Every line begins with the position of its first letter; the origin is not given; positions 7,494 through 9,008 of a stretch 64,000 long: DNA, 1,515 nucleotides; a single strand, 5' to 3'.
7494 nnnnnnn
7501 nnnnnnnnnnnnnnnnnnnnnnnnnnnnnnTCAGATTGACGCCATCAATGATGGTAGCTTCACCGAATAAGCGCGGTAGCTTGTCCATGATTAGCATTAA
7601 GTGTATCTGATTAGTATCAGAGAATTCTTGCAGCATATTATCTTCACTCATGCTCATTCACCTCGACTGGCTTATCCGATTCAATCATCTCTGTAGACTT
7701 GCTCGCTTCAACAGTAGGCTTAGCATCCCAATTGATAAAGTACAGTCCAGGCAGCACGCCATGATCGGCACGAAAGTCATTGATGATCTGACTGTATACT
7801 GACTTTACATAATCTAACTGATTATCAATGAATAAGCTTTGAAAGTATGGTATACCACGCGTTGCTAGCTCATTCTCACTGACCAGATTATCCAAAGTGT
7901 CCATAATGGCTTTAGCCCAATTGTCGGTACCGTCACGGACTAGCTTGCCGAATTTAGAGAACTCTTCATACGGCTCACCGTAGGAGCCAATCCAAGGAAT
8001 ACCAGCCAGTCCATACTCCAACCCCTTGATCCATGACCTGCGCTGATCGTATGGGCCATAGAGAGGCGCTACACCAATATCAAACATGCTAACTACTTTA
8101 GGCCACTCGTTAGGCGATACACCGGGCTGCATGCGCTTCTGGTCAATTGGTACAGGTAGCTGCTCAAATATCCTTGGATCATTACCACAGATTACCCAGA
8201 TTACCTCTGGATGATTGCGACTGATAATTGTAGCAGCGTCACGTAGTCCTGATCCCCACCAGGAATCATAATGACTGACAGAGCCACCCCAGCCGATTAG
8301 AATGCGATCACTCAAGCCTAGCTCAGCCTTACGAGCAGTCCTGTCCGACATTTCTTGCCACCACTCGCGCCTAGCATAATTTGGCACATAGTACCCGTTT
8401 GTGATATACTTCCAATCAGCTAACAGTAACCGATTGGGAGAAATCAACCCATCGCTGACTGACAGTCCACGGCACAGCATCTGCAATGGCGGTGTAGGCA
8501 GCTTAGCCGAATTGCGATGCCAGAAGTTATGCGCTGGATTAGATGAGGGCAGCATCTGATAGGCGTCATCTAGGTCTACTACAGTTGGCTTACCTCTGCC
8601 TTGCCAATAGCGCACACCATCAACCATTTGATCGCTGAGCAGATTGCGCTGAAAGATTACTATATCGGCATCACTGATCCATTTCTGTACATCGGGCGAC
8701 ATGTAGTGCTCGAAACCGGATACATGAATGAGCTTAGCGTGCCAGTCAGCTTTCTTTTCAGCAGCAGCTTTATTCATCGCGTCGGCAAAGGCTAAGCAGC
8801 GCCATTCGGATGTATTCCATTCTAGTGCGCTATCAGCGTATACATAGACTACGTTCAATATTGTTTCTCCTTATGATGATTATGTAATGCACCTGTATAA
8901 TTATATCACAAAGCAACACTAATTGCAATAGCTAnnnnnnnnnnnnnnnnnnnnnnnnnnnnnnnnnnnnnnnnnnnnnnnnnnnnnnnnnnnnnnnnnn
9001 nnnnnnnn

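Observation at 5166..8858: Two GT-B glycosyltransferases embedded in the neck/tail part of the morphogenesis module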

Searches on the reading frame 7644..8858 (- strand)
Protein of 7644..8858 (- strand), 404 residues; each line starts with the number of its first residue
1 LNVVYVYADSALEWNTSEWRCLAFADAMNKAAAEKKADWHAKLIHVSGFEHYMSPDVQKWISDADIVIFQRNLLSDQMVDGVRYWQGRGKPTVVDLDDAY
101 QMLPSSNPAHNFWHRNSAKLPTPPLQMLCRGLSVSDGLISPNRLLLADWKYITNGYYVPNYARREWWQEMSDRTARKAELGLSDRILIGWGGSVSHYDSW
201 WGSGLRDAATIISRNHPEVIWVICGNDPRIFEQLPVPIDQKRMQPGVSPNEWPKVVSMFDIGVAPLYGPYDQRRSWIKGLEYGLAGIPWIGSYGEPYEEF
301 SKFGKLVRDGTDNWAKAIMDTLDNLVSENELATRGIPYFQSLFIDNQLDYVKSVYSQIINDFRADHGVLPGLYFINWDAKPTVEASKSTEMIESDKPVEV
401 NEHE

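Call 4: search_protein_families(library=pfam, proteins=[window:7644-8858:-], max_evalue=0.1)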
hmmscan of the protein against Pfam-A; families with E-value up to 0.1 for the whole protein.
window:7644-8858:- (404 aa): 0 families

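Call 5: search_protein_families(library=phrogs, proteins=[window:7644-8858:-], max_evalue=0.01)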
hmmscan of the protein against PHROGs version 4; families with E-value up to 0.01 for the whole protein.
window:7644-8858:- (404 aa): 1 family
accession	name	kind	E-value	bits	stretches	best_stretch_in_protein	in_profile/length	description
phrog_7162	-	moron, auxiliary metabolic gene and host takeover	3.7e-10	40.5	1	59-320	28-269/309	glycosyltransferase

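Call 9: search_protein_families(library=ncbifam, proteins=[window:7644-8858:-], max_evalue=0.1)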
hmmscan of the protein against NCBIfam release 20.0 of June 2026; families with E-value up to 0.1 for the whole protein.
window:7644-8858:- (404 aa): 0 families

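Call 11: find_homologous_proteins(query=window:7644-8858:-)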
Query window:7644-8858:- (404 aa): 208 proteins with E <= 0.001 among 4227 candidates; the best 120 are listed.
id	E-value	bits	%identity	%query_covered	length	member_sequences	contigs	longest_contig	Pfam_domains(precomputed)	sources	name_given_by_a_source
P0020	3.9e-268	908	94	100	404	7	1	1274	-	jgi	jgi:hypothetical protein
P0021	8.8e-156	538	57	97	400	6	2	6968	-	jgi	-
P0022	3.6e-151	522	60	89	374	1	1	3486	-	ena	-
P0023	7.9e-150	518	56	98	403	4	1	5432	-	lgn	-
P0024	2.2e-149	516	56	96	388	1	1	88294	-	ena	-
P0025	9.8e-149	514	58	91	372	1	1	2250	-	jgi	jgi:hypothetical protein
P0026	9.2e-146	504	55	93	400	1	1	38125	-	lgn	-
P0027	1.5e-145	504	56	93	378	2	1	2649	-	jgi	jgi:hypothetical protein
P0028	1.6e-145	504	55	96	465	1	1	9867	-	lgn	-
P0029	5.5e-142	492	59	87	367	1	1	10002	-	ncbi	-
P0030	4.0e-139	483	54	96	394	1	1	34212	-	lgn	-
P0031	9.6e-139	481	53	92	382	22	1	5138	-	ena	-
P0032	1.2e-137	478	54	94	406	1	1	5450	-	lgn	-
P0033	2.5e-137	477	55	93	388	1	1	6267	-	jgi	jgi:hypothetical protein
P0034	1.4e-136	474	53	91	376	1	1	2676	PF13692.13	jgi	jgi:hypothetical protein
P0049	2.1e-130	454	52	93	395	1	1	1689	PF13692.13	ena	-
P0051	3.1e-129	450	51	93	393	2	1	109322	-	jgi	jgi:hypothetical protein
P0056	7.3e-128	446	50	93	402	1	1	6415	PF13692.13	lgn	-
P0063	2.9e-126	440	53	91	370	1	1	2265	PF13692.13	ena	-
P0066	1.2e-125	438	52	93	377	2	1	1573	PF13692.13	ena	-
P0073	1.4e-123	431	52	89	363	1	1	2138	PF13692.13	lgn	-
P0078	2.9e-121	424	50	86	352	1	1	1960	PF13692.13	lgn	-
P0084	4.3e-120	420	50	90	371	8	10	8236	PF13692.13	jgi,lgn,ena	-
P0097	2.7e-117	411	47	98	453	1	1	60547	PF13692.13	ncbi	-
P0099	8.8e-117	409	48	88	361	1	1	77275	-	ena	-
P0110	5.1e-114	400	52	83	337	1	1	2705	PF13692.13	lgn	-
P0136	9.9e-100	353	43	93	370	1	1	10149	PF13692.13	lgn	-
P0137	2.2e-98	348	42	99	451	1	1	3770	PF13692.13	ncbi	-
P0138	5.8e-98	347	55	63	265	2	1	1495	PF13692.13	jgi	-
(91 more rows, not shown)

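Call 14: find_encoding_contigs(protein=P0024, flank=10000, max_places=3)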
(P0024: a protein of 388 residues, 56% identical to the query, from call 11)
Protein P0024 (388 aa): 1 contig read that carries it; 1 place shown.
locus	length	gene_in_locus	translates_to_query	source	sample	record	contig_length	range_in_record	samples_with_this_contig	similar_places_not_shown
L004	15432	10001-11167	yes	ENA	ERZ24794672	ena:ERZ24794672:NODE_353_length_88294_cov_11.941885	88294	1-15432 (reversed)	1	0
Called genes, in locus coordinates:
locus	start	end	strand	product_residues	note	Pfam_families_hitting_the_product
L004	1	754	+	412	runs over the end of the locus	PF14550:Peptidase_S78_2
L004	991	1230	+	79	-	-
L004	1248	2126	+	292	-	-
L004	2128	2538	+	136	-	-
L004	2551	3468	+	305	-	-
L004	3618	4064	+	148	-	-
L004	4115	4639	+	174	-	-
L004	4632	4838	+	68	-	-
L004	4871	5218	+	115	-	-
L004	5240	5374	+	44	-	-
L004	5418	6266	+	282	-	-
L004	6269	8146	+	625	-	PF13884:Peptidase_S74 (faint)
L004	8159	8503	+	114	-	-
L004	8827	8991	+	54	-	-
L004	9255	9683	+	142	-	-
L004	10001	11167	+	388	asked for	-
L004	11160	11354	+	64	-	-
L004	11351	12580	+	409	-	PF04464:Glyphos_transf (weak)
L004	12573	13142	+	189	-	-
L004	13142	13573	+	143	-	-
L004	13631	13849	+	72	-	-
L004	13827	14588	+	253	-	-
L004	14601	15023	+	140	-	-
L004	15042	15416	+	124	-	-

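Call 15: find_encoding_contigs(protein=P0097, flank=10000, max_places=2)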
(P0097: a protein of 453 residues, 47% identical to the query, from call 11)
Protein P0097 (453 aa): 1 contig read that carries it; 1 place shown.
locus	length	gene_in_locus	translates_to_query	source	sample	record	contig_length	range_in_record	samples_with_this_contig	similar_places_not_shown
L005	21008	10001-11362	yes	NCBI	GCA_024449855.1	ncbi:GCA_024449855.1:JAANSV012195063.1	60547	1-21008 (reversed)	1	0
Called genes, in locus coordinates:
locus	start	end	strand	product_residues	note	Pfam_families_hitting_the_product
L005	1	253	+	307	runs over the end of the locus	-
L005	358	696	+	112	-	-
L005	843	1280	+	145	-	-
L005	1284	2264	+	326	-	PF01183:Glyco_hydro_25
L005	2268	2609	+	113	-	-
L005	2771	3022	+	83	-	-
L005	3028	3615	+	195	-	-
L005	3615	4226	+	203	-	-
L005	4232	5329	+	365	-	-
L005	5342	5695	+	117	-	-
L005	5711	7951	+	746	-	-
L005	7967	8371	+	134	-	-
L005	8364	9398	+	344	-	-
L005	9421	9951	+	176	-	-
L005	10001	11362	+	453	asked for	PF13692:Glyco_trans_1_4 (weak)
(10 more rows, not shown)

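Call 16: find_encoding_contigs(protein=P0051, flank=10000, max_places=2)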
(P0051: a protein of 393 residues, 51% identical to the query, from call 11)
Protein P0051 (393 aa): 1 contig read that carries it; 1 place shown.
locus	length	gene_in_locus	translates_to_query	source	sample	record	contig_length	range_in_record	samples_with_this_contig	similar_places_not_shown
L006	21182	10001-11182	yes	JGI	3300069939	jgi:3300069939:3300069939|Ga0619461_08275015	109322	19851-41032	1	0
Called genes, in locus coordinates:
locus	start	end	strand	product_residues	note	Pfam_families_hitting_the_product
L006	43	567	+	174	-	-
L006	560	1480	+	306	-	-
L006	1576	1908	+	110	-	-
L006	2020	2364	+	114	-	-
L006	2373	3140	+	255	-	PF13385:Laminin_G_3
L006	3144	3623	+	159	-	PF00210:Ferritin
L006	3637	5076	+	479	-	-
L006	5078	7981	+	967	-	-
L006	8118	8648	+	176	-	-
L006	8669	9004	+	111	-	-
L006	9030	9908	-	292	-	PF18780:HNH_repeat, PF00961:LAGLIDADG_1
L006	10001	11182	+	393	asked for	-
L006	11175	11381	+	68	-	-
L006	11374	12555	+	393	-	PF04464:Glyphos_transf (weak)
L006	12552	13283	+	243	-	-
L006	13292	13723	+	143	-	-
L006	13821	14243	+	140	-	-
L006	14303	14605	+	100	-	-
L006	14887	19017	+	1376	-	PF10145:PhageMin_Tail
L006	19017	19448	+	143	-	-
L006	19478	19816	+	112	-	-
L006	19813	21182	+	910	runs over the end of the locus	-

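Call 17: find_encoding_contigs(protein=P0099, flank=10000, max_places=2)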
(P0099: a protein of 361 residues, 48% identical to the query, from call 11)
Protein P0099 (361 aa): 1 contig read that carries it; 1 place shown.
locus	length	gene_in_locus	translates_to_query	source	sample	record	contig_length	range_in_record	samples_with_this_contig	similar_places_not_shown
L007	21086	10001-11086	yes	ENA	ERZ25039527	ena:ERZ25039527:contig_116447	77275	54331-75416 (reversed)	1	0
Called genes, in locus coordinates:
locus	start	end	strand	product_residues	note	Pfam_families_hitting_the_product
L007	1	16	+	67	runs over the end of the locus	-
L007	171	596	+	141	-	PF07291:MauE (weak), PF07681:DoxX, PF02077:SURF4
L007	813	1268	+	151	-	PF14384:BrnA_antitoxin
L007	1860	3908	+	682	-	-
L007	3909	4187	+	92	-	-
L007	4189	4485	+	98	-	-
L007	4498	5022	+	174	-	-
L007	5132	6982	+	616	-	-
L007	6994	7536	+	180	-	-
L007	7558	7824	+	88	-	-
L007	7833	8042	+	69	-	-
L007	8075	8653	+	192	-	-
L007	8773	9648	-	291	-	PF18780:HNH_repeat, PF00961:LAGLIDADG_1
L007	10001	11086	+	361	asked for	-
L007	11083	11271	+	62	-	-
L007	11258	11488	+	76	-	-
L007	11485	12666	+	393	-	-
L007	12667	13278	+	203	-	-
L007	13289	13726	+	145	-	-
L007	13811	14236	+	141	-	-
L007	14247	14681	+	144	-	-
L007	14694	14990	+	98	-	-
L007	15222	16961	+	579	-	PF10145:PhageMin_Tail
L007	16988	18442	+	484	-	-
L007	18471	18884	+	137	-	-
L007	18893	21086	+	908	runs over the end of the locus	-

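Call 22: search_solved_structures(query=A2, max_evalue=1, show_alignments=2)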
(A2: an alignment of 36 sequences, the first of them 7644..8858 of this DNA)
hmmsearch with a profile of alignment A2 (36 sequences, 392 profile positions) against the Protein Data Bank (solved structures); distinct sequences matched with E-value up to 1: 2.
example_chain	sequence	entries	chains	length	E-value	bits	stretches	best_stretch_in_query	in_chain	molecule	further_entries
9hnh_A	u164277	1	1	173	0.15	14.3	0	292-358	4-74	Chains: A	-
3ju3_A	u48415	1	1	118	0.35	13.1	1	25-86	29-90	Probable 2-oxoacid ferredoxin oxidoreductase, alpha chain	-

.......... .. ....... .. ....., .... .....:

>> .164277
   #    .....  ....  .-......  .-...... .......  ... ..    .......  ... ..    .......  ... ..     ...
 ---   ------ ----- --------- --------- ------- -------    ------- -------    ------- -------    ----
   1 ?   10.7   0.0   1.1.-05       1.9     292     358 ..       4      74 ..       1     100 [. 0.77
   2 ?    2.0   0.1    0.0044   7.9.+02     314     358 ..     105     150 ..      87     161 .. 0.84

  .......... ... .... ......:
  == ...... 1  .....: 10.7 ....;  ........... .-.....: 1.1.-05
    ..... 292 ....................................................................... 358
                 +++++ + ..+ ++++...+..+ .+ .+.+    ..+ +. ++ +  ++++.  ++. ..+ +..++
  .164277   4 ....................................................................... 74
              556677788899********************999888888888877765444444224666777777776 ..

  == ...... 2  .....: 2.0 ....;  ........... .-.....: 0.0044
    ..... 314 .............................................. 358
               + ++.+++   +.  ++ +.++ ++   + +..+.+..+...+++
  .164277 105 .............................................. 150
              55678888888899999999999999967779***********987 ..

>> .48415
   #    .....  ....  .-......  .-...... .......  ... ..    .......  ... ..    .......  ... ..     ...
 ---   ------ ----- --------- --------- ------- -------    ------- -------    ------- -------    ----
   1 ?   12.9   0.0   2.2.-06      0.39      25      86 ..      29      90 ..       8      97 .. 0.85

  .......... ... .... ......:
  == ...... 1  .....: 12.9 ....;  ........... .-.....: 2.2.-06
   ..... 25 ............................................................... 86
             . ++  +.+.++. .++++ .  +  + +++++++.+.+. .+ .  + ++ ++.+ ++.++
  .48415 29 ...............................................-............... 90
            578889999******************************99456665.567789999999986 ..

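Call 23: search_protein_families(library=pfam, alignment_id=A2, max_evalue=0.01)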
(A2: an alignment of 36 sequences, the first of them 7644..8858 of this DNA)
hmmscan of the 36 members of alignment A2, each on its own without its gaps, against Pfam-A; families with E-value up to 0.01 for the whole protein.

A. member 1, window:7644-8858:- (404 aa): 0 families

B. families by the number of members that match (of 36 scanned): 3 families
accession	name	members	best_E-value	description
PF13692.12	Glyco_trans_1_4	20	6.5e-08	Glycosyl transferases group 1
PF00534.26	Glycos_transf_1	4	2.8e-05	Glycosyl transferases group 1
PF13524.12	Glyco_trans_1_2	1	0.0006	Glycosyl transferase-like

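Call 28: find_related_loci(query=A2, collection=genome_contigs, flank=10000)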
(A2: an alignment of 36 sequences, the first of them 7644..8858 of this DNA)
Query A2 (404 aa) in genome_contigs; peptide patterns used: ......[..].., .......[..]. (x = any residue, [..] = any of these).
34 stretches matched a pattern; 27 encode a relative of the query (tblastn E <= 1e-3); 27 distinct loci.
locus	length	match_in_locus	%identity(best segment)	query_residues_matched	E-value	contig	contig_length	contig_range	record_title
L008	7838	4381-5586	98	1-402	0e+0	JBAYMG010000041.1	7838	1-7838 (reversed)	MAG: Candidatus Omnitrophota bacterium isolate SO_2016_LW1_34 scaffold13020_LW64-88_2016, whole genome shotgun sequence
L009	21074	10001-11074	40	1-360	2e-82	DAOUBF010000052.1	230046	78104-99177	MAG TPA_asm: Anaerolineae bacterium isolate H68_711 k101_480129, whole genome shotgun sequence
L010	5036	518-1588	39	1-363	1e-81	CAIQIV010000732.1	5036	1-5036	MAG: uncultured Chloroflexi bacterium isolate LaPlata_bin-0303 genome assembly, contig: bin-0303:732/865, whole genome s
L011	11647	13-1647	40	1-359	6e-79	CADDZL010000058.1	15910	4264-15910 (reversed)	Chloroflexi bacterium isolate 22 genome assembly, contig: NODE_2540_length_15910_cov_5.585250, whole genome shotgun sequ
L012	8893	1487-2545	38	1-358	5e-78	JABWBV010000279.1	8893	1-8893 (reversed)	MAG: Anaerolineales bacterium isolate MAG_39 scaffold_9610, whole genome shotgun sequence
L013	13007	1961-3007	39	1-358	6e-77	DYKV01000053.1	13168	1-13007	MAG TPA_asm: Anaerolinea sp. isolate SulCav_AS07-7_45_67 SulCav_AS07_7_4658_length_13168_cov_35_170365, whole genome sho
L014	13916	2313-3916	38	1-358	2e-76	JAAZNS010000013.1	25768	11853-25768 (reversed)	MAG: Chloroflexota bacterium isolate AS27yjCOA_192 5849_AS27, whole genome shotgun sequence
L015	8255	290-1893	39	1-358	9e-76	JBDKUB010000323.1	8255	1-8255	MAG: Anaerolineaceae bacterium isolate 7_bin.113_R1 c_000001113513, whole genome shotgun sequence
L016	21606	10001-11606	37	1-358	3e-75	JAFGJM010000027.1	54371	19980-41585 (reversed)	MAG: Anaerolineales bacterium isolate Zod_Metabat.279 k87_6094575, whole genome shotgun sequence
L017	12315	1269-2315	38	1-358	5e-73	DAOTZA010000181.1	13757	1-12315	MAG TPA_asm: Anaerolineales bacterium isolate H38_463 k137_238680, whole genome shotgun sequence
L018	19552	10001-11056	38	1-358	4e-73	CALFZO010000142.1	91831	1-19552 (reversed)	MAG TPA_asm: uncultured Anaerolineales bacterium isolate SRR1506987_bin.41_CONCOCT_v1.1_MAG genome assembly, contig: ERZ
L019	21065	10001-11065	37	1-358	6e-73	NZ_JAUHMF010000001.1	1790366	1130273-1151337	Thermanaerothrix solaris strain 4228-RoL NODE_1, whole genome shotgun sequence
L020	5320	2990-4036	38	1-358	1e-72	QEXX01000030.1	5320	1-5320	MAG: Anaerolineae bacterium isolate Nak19 k99_58804, whole genome shotgun sequence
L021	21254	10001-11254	34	1-376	4e-72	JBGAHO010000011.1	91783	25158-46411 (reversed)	MAG: Steroidobacteraceae bacterium isolate MAG_MBR_H125.14 MBRH125-14_opera_contig_1114, whole genome shotgun sequence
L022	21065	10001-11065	36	1-358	8e-72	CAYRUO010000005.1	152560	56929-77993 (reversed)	MAG TPA_asm: uncultured Thermanaerothrix sp. isolate binchicken_co40_18 genome assembly, contig: NODE_120_length_152560_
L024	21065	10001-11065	36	1-358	1e-69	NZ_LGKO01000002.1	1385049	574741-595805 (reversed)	Thermanaerothrix daxensis strain GNS-1 contig_1, whole genome shotgun sequence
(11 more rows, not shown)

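Call 31: search_protein_families(library=pfam, proteins=[L024:3444-5684:-, L024:5715-6449:-, L024:6515-8212:+, L024:8328-10004:+, L024:9908-11092:+, L024:11089-11913:+, L024:11916-14012:-, L024:14015-14824:-, L024:14842-17685:-], max_evalue=0.001)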
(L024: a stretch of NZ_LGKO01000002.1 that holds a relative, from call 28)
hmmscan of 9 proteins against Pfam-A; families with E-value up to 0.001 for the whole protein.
L024:3444-5684:- (746 aa): 5 families
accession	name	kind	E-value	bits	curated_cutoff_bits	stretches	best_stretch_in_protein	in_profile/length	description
PF01584.24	CheW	-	5.4e-27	94.5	23.5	1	610-736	3-135/138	CheW-like domain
PF02518.31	HATPase_c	-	1.6e-19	70.8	26.4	1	465-603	5-110/111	Histidine kinase-, DNA gyrase B-, and HSP90-like ATPase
PF01627.28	Hpt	-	3.5e-17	62.9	24.6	1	14-102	5-82/84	Hpt domain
PF02895.20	H-kinase_dim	-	1.6e-15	57.7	23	1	349-416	2-68/68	Signal transducing histidine kinase, homodimeric domain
PF07194.16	P2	-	7.5e-12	45.6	23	1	163-240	3-80/81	P2 response regulator binding domain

L024:5715-6449:- (244 aa): 1 family
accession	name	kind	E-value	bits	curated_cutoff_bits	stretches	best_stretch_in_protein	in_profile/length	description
PF01551.29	Peptidase_M23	-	6.8e-34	116.4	28.7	1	142-236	2-96/96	Peptidase family M23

L024:6515-8212:+ (565 aa): 24 families
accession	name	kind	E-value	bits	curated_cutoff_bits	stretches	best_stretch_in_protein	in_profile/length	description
PF13432.12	TPR_16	-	3.9e-26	91.6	32.7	4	148-210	3-65/65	Tetratricopeptide repeat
PF14559.12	TPR_19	-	1.5e-24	86.5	25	3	153-216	2-65/68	Tetratricopeptide repeat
PF07719.23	TPR_2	-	1.1e-21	75.5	27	2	108-141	1-34/34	Tetratricopeptide repeat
PF00515.34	TPR_1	-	6.2e-19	67.4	27.8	1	108-141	1-34/34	Tetratricopeptide repeat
PF13174.12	TPR_6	-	9.1e-17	60.9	26.3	1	179-209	3-33/33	Tetratricopeptide repeat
PF13428.12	TPR_14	-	1.6e-16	59.6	23.5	1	177-213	2-38/44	Tetratricopeptide repeat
PF13424.12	TPR_12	-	2.3e-15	57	30.1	2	50-99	13-70/77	Tetratricopeptide repeat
PF13414.12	TPR_11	-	3.4e-14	52.7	26.8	0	85-122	5-42/42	TPR repeat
PF13181.12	TPR_8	-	7.6e-14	51.1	25.7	0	108-138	1-31/34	Tetratricopeptide repeat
PF13371.12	TPR_9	-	5.5e-12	46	35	2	150-218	3-70/73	Tetratricopeptide repeat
PF13431.12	TPR_17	-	3.1e-10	39.9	24.4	1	98-129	3-34/34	Tetratricopeptide repeat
PF12895.13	ANAPC3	-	9.1e-10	39.1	27.2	0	47-99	30-81/82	Anaphase-promoting complex, cyclosome, subunit 3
PF12569.14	NatA_aux_su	-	4.9e-09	36.1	33.3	1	42-162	6-126/515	N-terminal acetyltransferase A, auxiliary subunit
PF23914.1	TPR_CcmH_CycH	-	9.4e-08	32.5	42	2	99-209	41-154/158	Cytochrome c-type biogenesis protein H TPR domain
PF13692.12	Glyco_trans_1_4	-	2.3e-07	31.6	27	1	399-532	5-142/142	Glycosyl transferases group 1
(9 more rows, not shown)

L024:8328-10004:+ (558 aa): 3 families
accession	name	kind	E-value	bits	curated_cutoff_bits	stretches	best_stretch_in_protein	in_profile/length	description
PF13428.12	TPR_14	-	6.7e-07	29.8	23.5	0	13-55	2-44/44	Tetratricopeptide repeat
PF14559.12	TPR_19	-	1.8e-05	25.4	25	1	23-82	2-61/68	Tetratricopeptide repeat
PF13432.12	TPR_16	-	9.7e-05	23.2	32.7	1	18-74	3-59/65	Tetratricopeptide repeat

L024:9908-11092:+ (394 aa): 1 family
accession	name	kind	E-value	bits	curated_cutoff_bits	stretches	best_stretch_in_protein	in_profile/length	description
PF13692.12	Glyco_trans_1_4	-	1.3e-09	38.9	27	1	234-350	21-141/142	Glycosyl transferases group 1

L024:11089-11913:+ (274 aa): 1 family
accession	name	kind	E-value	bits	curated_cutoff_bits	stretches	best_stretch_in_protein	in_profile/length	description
PF03781.23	FGE-sulfatase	-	6.3e-53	180.5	23.3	1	25-271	5-254/255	Sulfatase-modifying factor enzyme 1-like domain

L024:11916-14012:- (698 aa): 8 families
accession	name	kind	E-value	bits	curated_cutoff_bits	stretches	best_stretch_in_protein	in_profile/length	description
PF02518.31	HATPase_c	-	2.2e-30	105.8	26.4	1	588-695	3-110/111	Histidine kinase-, DNA gyrase B-, and HSP90-like ATPase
PF00512.31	HisKA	-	6.5e-16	58.6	26.9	1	478-544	2-66/66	His Kinase A (phospho-acceptor) domain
PF13185.12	GAF_2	-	7e-13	49.4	28.6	1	182-321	3-136/136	GAF domain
PF08448.16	PAS_4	-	2.2e-12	47.6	23.1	1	354-464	1-110/110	PAS fold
PF13492.12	GAF_3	-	2.1e-10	41.6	27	1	190-322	9-129/129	GAF domain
PF01590.32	GAF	-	7.8e-08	33.4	22.4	1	182-314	1-127/133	GAF domain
PF13426.13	PAS_9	-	1.9e-05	25.3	27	1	358-461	1-103/103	PAS domain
PF00989.32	PAS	-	0.00081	19.8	22.6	0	350-458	3-112/113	PAS fold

L024:14015-14824:- (269 aa): 2 families
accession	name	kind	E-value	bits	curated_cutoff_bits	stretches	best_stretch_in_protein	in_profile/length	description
PF00072.30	Response_reg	-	3.2e-29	101.8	30.2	1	6-117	1-110/111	Response regulator receiver domain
PF00486.34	Trans_reg_C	-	5.3e-22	78.1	26.2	1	188-262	3-76/77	Transcriptional regulatory protein, C terminal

L024:14842-17685:- (947 aa): 12 families
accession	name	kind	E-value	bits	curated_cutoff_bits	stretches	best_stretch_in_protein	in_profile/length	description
PF00989.32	PAS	-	2e-30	105.5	22.6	3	154-253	5-109/113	PAS fold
PF08448.16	PAS_4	-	4.2e-30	104.6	23.1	3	596-706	2-110/110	PAS fold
PF08447.18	PAS_3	-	6.1e-26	90.9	25.6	2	299-389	2-88/89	PAS fold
PF13188.13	PAS_8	-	1e-21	76.4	21.8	3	149-202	1-49/65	PAS domain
PF00072.30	Response_reg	-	1.1e-21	77.5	30.2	1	19-119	2-101/111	Response regulator receiver domain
PF13426.13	PAS_9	-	4.5e-20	72.3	27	1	606-703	8-103/103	PAS domain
PF02518.31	HATPase_c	-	3.5e-12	47.2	26.4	1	845-942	12-108/111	Histidine kinase-, DNA gyrase B-, and HSP90-like ATPase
PF01590.32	GAF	-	6.7e-10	40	22.4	1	428-570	2-129/133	GAF domain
PF00512.31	HisKA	-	9.9e-09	35.6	26.9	1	729-789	4-63/66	His Kinase A (phospho-acceptor) domain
PF13492.12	GAF_3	-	3.9e-06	27.7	27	0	433-569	7-122/129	GAF domain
PF12860.13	PAS_7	-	0.0002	21.9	27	0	156-184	1-29/115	PAS fold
PF13185.12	GAF_2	-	0.00055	20.6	28.6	0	436-574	12-135/136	GAF domain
